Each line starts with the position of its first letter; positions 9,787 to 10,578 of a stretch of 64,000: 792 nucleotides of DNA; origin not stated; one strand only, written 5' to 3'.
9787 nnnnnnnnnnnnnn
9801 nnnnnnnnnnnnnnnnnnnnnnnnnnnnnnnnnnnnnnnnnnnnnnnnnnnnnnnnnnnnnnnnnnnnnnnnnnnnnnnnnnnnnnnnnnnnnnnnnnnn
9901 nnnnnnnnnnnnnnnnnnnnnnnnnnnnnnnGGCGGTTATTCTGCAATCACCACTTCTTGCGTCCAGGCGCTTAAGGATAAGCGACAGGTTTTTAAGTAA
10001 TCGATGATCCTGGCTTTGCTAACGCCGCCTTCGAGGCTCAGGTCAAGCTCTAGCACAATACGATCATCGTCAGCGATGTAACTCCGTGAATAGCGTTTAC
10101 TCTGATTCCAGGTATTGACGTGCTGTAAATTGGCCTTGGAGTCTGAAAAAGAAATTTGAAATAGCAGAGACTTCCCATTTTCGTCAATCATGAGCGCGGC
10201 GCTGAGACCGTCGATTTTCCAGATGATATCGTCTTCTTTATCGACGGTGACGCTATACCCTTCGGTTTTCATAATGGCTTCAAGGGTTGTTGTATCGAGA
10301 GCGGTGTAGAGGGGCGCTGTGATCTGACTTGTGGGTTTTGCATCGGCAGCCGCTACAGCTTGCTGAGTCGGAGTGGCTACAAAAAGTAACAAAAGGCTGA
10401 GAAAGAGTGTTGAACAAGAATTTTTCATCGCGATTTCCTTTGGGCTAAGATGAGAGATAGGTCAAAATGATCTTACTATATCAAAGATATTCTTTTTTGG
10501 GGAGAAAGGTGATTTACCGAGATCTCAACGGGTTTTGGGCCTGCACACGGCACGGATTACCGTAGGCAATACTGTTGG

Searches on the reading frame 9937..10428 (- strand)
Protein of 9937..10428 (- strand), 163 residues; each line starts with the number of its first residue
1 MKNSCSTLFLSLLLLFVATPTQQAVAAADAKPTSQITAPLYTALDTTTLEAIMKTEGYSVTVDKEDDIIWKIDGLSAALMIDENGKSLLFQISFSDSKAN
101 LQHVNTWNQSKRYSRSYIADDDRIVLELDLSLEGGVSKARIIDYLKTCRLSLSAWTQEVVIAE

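Call 31: search_protein_families(library=pfam, proteins=[window:9937-10428:-], max_evalue=0.001)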
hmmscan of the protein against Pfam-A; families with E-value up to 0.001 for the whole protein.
window:9937-10428:- (163 aa): 1 family
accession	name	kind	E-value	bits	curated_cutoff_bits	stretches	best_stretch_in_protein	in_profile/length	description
PF10722.14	YbjN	-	2.8e-13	50.7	22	1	47-149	3-114/126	Putative bacterial sensory transduction regulator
